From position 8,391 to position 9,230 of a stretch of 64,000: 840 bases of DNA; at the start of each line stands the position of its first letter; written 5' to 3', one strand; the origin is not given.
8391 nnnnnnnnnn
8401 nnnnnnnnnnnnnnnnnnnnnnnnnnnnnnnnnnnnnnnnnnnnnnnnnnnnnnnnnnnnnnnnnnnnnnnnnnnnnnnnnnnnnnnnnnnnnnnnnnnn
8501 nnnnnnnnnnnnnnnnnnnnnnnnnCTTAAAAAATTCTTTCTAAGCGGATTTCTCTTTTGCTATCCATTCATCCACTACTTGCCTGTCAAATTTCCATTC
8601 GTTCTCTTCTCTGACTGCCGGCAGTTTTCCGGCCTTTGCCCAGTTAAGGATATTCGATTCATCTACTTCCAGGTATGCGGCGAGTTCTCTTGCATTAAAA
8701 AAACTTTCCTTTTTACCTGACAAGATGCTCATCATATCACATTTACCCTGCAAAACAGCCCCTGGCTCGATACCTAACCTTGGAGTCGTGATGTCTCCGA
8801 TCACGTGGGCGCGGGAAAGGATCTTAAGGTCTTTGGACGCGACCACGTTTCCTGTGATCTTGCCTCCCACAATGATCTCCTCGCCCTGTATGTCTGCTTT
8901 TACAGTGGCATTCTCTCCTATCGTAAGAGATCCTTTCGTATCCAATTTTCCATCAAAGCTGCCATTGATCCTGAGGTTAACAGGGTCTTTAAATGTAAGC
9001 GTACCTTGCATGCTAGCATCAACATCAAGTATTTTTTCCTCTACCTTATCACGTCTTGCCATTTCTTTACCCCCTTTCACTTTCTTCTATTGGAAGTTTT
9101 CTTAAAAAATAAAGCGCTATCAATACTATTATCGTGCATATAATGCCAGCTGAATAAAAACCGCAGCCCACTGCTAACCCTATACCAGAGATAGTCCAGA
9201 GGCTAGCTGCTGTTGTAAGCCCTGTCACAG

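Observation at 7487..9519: Bactofilin fused to a DNA-binding HTH, next to a membrane-anchored paralogous HTH, LarB and MgtC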

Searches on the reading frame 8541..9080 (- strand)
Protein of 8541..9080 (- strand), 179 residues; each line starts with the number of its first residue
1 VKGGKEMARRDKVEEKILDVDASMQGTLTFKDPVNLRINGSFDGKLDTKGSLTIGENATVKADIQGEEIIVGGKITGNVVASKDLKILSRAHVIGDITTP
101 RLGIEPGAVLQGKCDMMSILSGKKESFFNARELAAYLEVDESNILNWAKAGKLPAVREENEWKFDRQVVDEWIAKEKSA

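Call 3: search_protein_families(library=pfam, proteins=[window:8541-9080:-], max_evalue=0.1)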
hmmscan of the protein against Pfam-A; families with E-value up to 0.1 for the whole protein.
window:8541-9080:- (179 aa): 2 families
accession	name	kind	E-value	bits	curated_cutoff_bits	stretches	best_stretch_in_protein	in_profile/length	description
PF04519.19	Bactofilin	-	2.4e-25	89.1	27.9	1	17-114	2-97/98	Polymer-forming cytoskeletal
PF12728.13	HTH_17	-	9.5e-10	39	27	1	129-176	3-50/51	Helix-turn-helix domain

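Call 4: search_protein_families(library=ncbifam, proteins=[window:8541-9080:-], max_evalue=0.1)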
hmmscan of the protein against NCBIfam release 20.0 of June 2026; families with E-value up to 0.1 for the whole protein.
window:8541-9080:- (179 aa): 3 families
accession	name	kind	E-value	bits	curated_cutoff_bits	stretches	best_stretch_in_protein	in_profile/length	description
NF047737.1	antiphage_MADS1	equivalog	8.8e-10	38.7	80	1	127-173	3-49/49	methylation-associated defense system helix-turn-helix domain-containing protein MAD1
TIGR01764.1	excise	domain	1.7e-06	28.3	28.8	1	131-174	5-48/49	excisionase family DNA-binding protein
NF033787.1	HTH_BldC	subfamily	0.0022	17.8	77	1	130-157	5-32/49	BldC family transcriptional regulator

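Call 5: find_homologous_proteins(query=window:8541-9080:-, max_evalue=0.001)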
Query window:8541-9080:- (179 aa): 2743 proteins with E <= 0.001 among 2843 candidates; the best 120 are listed.
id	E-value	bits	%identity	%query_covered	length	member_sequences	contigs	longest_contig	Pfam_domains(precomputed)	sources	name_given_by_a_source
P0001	1.9e-106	371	100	97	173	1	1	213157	PF12728.14,PF04519.20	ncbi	ncbi:MAG: polymer-forming cytoskeletal protein [Candidatus Omnitrophota bacterium]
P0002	4.5e-80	286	75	96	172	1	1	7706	PF12728.14,PF04519.20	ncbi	ncbi:MAG: polymer-forming cytoskeletal protein [Candidatus Omnitrophota bacterium]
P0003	7.5e-78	278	73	96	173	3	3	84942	PF12728.14,PF04519.20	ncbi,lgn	-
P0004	6.0e-76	272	73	96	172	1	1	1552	PF12728.14,PF04519.20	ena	-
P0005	7.4e-76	272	69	96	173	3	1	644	PF12728.14,PF04519.20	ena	-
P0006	2.7e-75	270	70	96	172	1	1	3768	PF12728.14,PF04519.20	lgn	-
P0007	3.5e-75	270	70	96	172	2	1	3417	PF12728.14,PF04519.20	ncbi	ncbi:MAG: polymer-forming cytoskeletal protein [Candidatus Omnitrophota bacterium]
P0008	4.7e-75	269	70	94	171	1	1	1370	PF12728.14,PF04519.20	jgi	jgi:excisionase family DNA binding protein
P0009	4.9e-75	269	70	96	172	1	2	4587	PF12728.14,PF04519.20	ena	-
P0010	5.0e-75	269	71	96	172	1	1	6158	PF12728.14,PF04519.20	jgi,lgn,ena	-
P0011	5.6e-75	269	70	96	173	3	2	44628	PF12728.14,PF04519.20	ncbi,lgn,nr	ncbi:MAG: polymer-forming cytoskeletal protein [Candidatus Omnitrophica bacterium]|nr:polymer-formin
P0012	9.6e-75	268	70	96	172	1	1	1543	PF12728.14,PF04519.20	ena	-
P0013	1.0e-74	268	70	96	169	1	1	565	PF12728.14,PF04519.20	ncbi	-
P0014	1.2e-74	268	70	95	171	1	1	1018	PF12728.14,PF04519.20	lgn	-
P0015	1.6e-74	268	69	96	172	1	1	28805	PF12728.14,PF04519.20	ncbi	ncbi:polymer-forming cytoskeletal protein [Candidatus Omnitrophota bacterium]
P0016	2.0e-74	267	68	96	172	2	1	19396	PF12728.14,PF04519.20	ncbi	-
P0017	3.9e-74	266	69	96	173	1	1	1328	PF12728.14,PF04519.20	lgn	-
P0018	4.0e-74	266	71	96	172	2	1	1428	PF12728.14,PF04519.20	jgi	-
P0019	4.4e-74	266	69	96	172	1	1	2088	PF12728.14,PF04519.20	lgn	-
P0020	6.4e-74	266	69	96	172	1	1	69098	PF12728.14,PF04519.20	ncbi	ncbi:MAG: polymer-forming cytoskeletal protein [Candidatus Omnitrophota bacterium]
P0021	1.2e-73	265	69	96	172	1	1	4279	PF12728.14,PF04519.20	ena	-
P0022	1.8e-73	264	70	96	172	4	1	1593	PF12728.14,PF04519.20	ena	-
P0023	2.0e-73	264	66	96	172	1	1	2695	PF12728.14,PF04519.20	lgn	-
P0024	2.2e-73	264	70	96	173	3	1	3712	PF12728.14,PF04519.20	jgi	-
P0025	2.8e-73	263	69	97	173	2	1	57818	PF12728.14,PF04519.20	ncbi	ncbi:polymer-forming cytoskeletal protein [Candidatus Omnitrophota bacterium]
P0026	3.3e-73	263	70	96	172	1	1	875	PF12728.14,PF04519.20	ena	-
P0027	4.5e-73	263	70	96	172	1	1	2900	PF12728.14,PF04519.20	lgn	-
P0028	5.4e-73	263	69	96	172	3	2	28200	PF12728.14,PF04519.20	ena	-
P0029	6.9e-73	262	67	96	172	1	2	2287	PF12728.14,PF04519.20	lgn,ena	-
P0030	7.0e-73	262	69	96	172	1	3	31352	PF12728.14,PF04519.20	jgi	-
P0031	1.0e-72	262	70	96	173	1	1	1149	PF12728.14,PF04519.20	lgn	-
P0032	1.1e-72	262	67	96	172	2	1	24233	PF12728.14,PF04519.20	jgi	-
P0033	1.2e-72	261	69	96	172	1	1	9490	PF12728.14,PF04519.20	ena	-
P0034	1.2e-72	261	69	96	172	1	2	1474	PF12728.14,PF04519.20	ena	-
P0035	1.3e-72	261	67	96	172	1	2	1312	PF12728.14,PF04519.20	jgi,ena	jgi:excisionase family DNA binding protein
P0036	1.4e-72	261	70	96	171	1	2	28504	PF12728.14,PF04519.20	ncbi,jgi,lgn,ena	-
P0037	1.4e-72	261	67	96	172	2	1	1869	PF12728.14,PF04519.20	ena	-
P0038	1.6e-72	261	69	96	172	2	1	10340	PF12728.14,PF04519.20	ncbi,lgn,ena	-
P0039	1.8e-72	261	70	95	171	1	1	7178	PF12728.14,PF04519.20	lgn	-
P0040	1.9e-72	261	67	96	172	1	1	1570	PF12728.14,PF04519.20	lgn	-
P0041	2.8e-72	260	70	96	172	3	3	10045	PF12728.14,PF04519.20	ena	-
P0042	2.9e-72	260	67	96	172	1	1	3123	PF12728.14,PF04519.20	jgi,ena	-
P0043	3.4e-72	260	69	96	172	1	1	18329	PF12728.14,PF04519.20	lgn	-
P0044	3.8e-72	260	67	96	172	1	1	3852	PF12728.14,PF04519.20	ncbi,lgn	-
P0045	5.6e-72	259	68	96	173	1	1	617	PF12728.14,PF04519.20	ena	-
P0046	9.1e-72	259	66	96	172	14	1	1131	PF12728.14,PF04519.20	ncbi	-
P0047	1.3e-71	258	67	96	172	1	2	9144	PF12728.14,PF04519.20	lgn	-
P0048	2.0e-71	257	66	96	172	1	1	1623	PF12728.14,PF04519.20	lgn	-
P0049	2.0e-71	257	67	96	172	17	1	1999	PF12728.14,PF04519.20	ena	-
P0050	2.1e-71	257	67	96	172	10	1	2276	PF12728.14,PF04519.20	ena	-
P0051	3.0e-71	257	67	96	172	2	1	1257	PF12728.14,PF04519.20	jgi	-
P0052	4.0e-71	256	68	97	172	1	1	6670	PF12728.14,PF04519.20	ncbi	-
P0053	5.4e-71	256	68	96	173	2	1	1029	PF12728.14,PF04519.20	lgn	-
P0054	6.4e-71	256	67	96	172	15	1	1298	PF12728.14,PF04519.20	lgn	-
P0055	6.5e-71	256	68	96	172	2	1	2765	PF12728.14,PF04519.20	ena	-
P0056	8.3e-71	255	67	96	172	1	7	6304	PF12728.14,PF04519.20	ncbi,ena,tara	tara:strand:- start:496 stop:1014 length:519 start_codon:yes stop_codon:yes gene_type:complete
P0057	1.3e-70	255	66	96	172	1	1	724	PF12728.14,PF04519.20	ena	-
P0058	1.7e-70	254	68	96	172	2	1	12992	PF12728.14,PF04519.20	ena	-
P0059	1.7e-70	254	67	96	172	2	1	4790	PF12728.14,PF04519.20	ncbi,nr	ncbi:MAG: polymer-forming cytoskeletal protein [Candidatus Omnitrophica bacterium]|nr:polymer-formin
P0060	1.8e-70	254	68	95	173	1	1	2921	PF12728.14,PF04519.20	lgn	-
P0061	1.8e-70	254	67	96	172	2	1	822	PF12728.14,PF04519.20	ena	-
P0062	2.9e-70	254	68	96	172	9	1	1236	PF12728.14,PF04519.20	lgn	-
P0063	3.0e-70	254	66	96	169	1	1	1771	PF12728.14,PF04519.20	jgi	jgi:excisionase family DNA binding protein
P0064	3.1e-70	254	67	96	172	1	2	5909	PF12728.14,PF04519.20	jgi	-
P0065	3.9e-70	253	66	96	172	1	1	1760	PF12728.14,PF04519.20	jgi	jgi:excisionase family DNA binding protein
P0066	5.2e-70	253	66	96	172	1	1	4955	PF12728.14,PF04519.20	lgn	-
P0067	5.4e-70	253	65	96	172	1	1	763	PF12728.14,PF04519.20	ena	-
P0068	6.9e-70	252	65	96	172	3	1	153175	PF12728.14,PF04519.20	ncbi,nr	ncbi:MAG: polymer-forming cytoskeletal protein [Candidatus Gorgyraea atricola]|nr:polymer-forming cy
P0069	7.1e-70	252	68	96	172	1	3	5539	PF12728.14,PF04519.20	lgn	-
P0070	8.8e-70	252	64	96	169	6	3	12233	PF12728.14,PF04519.20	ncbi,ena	-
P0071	9.0e-70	252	67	96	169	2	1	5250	PF12728.14,PF04519.20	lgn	-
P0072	9.7e-70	252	67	96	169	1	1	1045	PF12728.14,PF04519.20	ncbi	-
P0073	9.9e-70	252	66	95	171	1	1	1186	PF12728.14,PF04519.20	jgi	jgi:excisionase family DNA binding protein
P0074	1.0e-69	252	67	95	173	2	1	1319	PF12728.14,PF04519.20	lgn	-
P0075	1.4e-69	251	66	96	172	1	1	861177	PF12728.14,PF04519.20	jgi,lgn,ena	-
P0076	1.6e-69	251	66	96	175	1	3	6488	PF12728.14,PF04519.20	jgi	jgi:excisionase family DNA binding protein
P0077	1.9e-69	251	66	96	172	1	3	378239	PF12728.14,PF04519.20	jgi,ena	-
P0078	2.0e-69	251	66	96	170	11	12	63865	PF12728.14,PF04519.20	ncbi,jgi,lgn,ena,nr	ncbi:MAG: hypothetical protein COW92_00860 [Candidatus Omnitrophica bacterium CG22_combo_CG10-13_8_2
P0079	2.1e-69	251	63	96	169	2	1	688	PF12728.14,PF04519.20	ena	-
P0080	2.2e-69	251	64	96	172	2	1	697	PF12728.14,PF04519.20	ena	-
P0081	3.7e-69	250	65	96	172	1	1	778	PF12728.14,PF04519.20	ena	-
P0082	5.3e-69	250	67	95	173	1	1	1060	PF12728.14,PF04519.20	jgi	jgi:excisionase family DNA binding protein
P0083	5.8e-69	249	63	96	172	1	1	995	PF12728.14,PF04519.20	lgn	-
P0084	6.0e-69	249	65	96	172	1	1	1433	PF12728.14,PF04519.20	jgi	jgi:excisionase family DNA binding protein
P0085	7.5e-69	249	66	96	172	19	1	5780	PF12728.14,PF04519.20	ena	-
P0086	7.9e-69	249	65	96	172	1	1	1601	PF12728.14,PF04519.20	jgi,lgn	-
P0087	8.2e-69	249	66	96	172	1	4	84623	PF12728.14,PF04519.20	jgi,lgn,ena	-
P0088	8.4e-69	249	66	96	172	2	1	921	PF12728.14,PF04519.20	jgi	jgi:excisionase family DNA binding protein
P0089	8.9e-69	249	65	96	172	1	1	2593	PF12728.14,PF04519.20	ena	-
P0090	9.2e-69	249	62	96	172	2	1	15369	PF12728.14,PF04519.20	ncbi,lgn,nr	ncbi:MAG: polymer-forming cytoskeletal protein [Candidatus Omnitrophota bacterium]|nr:polymer-formin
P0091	1.0e-68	249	66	96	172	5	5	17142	PF12728.14,PF04519.20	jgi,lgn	-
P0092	1.5e-68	248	66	96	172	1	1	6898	PF12728.14,PF04519.20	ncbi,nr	ncbi:MAG: polymer-forming cytoskeletal protein [Candidatus Omnitrophica bacterium]|nr:polymer-formin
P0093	2.2e-68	248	66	96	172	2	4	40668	PF12728.14,PF04519.20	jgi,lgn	-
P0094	2.8e-68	247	65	95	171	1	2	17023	PF12728.14,PF04519.20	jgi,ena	-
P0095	4.5e-68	247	65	96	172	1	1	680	PF12728.14,PF04519.20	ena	-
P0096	5.0e-68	246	67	96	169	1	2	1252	PF12728.14,PF04519.20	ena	-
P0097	6.6e-68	246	60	96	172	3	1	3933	PF12728.14,PF04519.20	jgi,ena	jgi:excisionase family DNA binding protein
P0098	9.6e-68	245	65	96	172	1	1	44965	PF12728.14,PF04519.20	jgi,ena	-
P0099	1.0e-67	245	65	96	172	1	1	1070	PF12728.14,PF04519.20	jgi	jgi:excisionase family DNA binding protein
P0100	1.1e-67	245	63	96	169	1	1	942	PF12728.14,PF04519.20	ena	-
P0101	1.4e-67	245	67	96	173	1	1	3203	PF12728.14,PF04519.20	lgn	-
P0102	1.4e-67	245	65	96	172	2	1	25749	PF12728.14,PF04519.20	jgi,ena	jgi:excisionase family DNA binding protein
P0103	2.2e-67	244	66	96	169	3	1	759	PF12728.14,PF04519.20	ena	-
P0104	2.3e-67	244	63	96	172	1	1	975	PF12728.14,PF04519.20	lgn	-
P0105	2.4e-67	244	67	96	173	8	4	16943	PF12728.14,PF04519.20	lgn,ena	-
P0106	2.8e-67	244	65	96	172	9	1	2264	PF12728.14,PF04519.20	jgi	-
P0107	4.5e-67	243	65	96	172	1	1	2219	PF12728.14,PF04519.20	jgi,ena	jgi:excisionase family DNA binding protein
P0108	5.5e-67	243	63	96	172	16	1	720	PF12728.14,PF04519.20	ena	-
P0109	5.7e-67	243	63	96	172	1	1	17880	PF12728.14,PF04519.20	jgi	-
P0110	6.3e-67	243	63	96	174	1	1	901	PF12728.14,PF04519.20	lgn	-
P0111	9.7e-67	242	65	96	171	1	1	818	PF12728.14,PF04519.20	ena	-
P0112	1.1e-66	242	65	96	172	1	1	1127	PF12728.14,PF04519.20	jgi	-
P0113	1.4e-66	242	62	96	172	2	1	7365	PF12728.14,PF04519.20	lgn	-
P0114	3.2e-66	241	62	96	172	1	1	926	PF12728.14,PF04519.20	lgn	-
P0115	8.2e-66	239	65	96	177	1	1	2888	PF12728.14,PF04519.20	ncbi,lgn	-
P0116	1.4e-65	238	63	96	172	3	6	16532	PF12728.14,PF04519.20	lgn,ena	-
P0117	1.8e-65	238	64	96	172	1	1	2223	PF12728.14,PF04519.20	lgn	-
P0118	1.7e-64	235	62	96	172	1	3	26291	PF12728.14,PF04519.20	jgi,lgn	-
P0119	2.2e-64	235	62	96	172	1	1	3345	PF12728.14,PF04519.20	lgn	-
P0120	1.4e-62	229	61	96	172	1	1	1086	PF12728.14,PF04519.20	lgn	-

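Call 9: find_related_loci(query=A1, collection=genome_contigs, flank=6000)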
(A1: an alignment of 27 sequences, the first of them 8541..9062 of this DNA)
Query A1 (173 aa) in genome_contigs; peptide patterns used: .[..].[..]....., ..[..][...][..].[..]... (x = any residue, [..] = any of these).
106 stretches matched a pattern; 94 encode a relative of the query (tblastn E <= 1e-3); the best 80 are kept; 80 distinct loci.
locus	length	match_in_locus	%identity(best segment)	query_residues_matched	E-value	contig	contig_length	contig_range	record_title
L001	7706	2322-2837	75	1-172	4e-86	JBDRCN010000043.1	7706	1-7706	MAG: Candidatus Omnitrophota bacterium isolate MEGAHIT-group-1.186 k141_3223942, whole genome shotgun sequence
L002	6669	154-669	72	1-172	6e-85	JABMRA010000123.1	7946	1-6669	MAG: Candidatus Omnitrophota bacterium isolate bin.352 k141_5563095, whole genome shotgun sequence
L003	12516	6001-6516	70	1-172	1e-81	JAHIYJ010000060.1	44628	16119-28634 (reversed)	MAG: Candidatus Omnitrophota bacterium isolate Modern_marine.mb.11 Modern_marine.mb.11_k141_1246310, whole genome shotgu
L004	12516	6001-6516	69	1-173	9e-80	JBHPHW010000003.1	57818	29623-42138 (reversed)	Candidatus Omnitrophota bacterium isolate SAG AM-312-C06 AM-312-C06_NODE_3, whole genome shotgun sequence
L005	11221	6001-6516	69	1-173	4e-80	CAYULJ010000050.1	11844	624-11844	MAG TPA_asm: uncultured Planctomycetia bacterium isolate SRP167671_co1_160 genome assembly, contig: NODE_6390_length_118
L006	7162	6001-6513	69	1-172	5e-80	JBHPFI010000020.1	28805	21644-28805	Candidatus Omnitrophota bacterium isolate SAG AM-311-J02 NODE_20_length_28805_cov_30.670852, whole genome shotgun sequen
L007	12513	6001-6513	69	1-172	7e-80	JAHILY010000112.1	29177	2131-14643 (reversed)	MAG: Candidatus Omnitrophota bacterium isolate KR13_N2.mb.45 KR13_N2.mb.45_k141_416292, whole genome shotgun sequence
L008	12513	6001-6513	69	1-172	6e-80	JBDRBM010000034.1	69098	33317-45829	MAG: Candidatus Omnitrophota bacterium isolate MEGAHIT-group-1.126 k141_2067381, whole genome shotgun sequence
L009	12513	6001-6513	69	1-171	2e-78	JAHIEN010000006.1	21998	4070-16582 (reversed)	MAG: Candidatus Omnitrophota bacterium isolate KR11_0.1_MetaG.mb.20 KR11_0.1_MetaG.mb.20_k141_78775, whole genome shotgu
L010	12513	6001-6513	67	1-172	2e-78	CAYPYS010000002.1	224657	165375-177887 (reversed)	MAG TPA_asm: uncultured Planctomycetia bacterium isolate binchicken_co65_28 genome assembly, contig: NODE_51_length_2246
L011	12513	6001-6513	69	1-172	1e-78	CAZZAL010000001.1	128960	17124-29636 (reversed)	MAG TPA_asm: uncultured Planctomycetia bacterium isolate SRP077602_co2_386 genome assembly, contig: NODE_143_length_1289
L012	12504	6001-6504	69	1-168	5e-78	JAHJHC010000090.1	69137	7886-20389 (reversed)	MAG: Candidatus Omnitrophota bacterium isolate Modern_marine_glass_biofilm.mb.96 Modern_marine_glas.mb.96_k141_687124, w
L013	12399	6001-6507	70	1-171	2e-78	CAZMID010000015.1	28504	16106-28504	MAG TPA_asm: uncultured Planctomycetia bacterium isolate SRP200020_co1_60 genome assembly, contig: NODE_2162_length_2850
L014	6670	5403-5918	68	1-173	3e-77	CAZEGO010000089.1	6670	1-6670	MAG TPA_asm: uncultured Planctomycetia bacterium isolate SRP141376_co2_263 genome assembly, contig: NODE_19811_length_66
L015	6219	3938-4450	66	1-172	5e-76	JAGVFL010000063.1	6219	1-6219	MAG: Candidatus Omnitrophota bacterium isolate DeMMO2_44 c_000000040893, whole genome shotgun sequence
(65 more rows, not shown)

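Call 15: search_solved_structures(query=window:8541-9062:-, max_evalue=1, show_alignments=3)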
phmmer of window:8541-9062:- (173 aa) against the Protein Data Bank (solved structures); distinct sequences matched with E-value up to 1: 4.
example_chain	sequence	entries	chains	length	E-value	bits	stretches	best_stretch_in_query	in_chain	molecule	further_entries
2n3d_A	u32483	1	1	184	7.9e-09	39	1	10-108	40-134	Bactofilin A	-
6ria_A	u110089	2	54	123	0.0041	20.4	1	14-107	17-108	bactofilin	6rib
6ama_A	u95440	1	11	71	0.069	16.4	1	118-152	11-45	Putative DNA-binding protein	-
6amk_A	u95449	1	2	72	0.13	15.5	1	122-153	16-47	Putative DNA-binding protein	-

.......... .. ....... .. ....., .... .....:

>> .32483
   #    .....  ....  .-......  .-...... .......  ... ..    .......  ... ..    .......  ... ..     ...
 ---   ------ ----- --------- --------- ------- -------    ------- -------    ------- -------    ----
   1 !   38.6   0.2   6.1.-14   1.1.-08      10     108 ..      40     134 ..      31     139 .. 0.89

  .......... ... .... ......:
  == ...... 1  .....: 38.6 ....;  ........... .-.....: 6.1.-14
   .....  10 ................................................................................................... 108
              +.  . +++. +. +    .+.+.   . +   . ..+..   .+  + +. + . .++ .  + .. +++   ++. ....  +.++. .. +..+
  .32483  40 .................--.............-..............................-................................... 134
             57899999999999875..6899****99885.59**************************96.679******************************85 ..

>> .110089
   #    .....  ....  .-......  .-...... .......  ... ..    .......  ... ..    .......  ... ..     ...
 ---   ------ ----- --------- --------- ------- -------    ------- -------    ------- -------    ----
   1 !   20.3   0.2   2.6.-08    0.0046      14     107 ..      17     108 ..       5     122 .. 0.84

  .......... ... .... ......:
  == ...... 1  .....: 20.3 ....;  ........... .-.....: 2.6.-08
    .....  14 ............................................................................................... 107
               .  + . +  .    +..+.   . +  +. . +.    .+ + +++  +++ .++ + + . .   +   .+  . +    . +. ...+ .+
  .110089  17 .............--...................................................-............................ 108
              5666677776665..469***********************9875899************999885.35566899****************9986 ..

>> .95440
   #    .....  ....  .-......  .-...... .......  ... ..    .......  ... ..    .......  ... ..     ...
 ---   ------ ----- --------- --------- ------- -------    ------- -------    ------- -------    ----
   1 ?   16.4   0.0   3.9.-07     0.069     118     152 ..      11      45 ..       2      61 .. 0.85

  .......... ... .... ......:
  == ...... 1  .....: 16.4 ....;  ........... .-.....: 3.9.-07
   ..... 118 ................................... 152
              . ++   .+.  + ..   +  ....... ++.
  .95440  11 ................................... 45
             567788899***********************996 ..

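Call 22: predict_structure(alignment_id=A1)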
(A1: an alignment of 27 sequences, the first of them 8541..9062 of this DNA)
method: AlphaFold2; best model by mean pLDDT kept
length: 173 residues; sequences in the alignment: 27
mean_pLDDT: 78.8   pTM: 0.56
mean pLDDT of the five models: 78.8, 76.2, 75.0, 74.4, 74.3
residues with pLDDT >= 90: 40; 70-90: 103; 50-70: 14; < 50: 16
segments of 3 or more residues with pLDDT < 50: 1-8, 112-119
pLDDT, mean of each block of 10 residues (from residue 1): 42 77 80 89 89 91 93 91 92 88 85 46 79 82 77 72 72 58
secondary structure, 60 per line:
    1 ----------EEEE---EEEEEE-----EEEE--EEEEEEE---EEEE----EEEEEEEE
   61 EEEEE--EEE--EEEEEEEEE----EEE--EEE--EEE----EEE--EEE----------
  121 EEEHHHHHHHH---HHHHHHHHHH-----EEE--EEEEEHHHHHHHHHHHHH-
elements in order: E11-14 E18-23 E29-32 E35-41 E45-48 E53-65 E68-70 E73-81 E86-88 E91-93 E96-98 E103-105 E108-110 E121-123 H124-131 H135-144 E150-152 E155-159 H160-172

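Call 23: search_protein_representatives(alignment_id=A1)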
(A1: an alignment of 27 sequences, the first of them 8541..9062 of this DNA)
Query: 27 sequences, 172 profile positions. Proteins with E-value up to 0.001 (for the whole library): 21462; up to 1e-10: 3589; up to 1e-30: 37. The best 150 are listed.
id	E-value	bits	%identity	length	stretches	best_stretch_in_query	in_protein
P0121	3.4e-63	228.7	-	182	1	3-171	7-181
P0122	1.9e-60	219.8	-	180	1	3-171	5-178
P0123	5.5e-59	215.0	-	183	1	4-171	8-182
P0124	7.1e-59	214.6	-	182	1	4-170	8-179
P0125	5.9e-58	211.6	-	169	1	3-171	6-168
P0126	8.9e-55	201.3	-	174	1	4-170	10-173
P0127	2.9e-54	199.6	-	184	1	5-172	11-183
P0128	6.1e-54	198.6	-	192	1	6-169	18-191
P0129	2.2e-53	196.7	-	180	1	6-172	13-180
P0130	2.7e-53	196.4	-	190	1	8-171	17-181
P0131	1.3e-49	184.5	-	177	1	2-168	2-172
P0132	6.5e-49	182.2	-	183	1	4-168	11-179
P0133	1.7e-47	177.6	-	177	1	3-170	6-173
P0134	3.2e-47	176.7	-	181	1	10-168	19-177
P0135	6.7e-47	175.6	-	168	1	4-169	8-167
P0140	2.5e-40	154.2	-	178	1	3-171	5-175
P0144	6.3e-36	139.9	-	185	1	2-167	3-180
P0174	4.3e-25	104.7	-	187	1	9-168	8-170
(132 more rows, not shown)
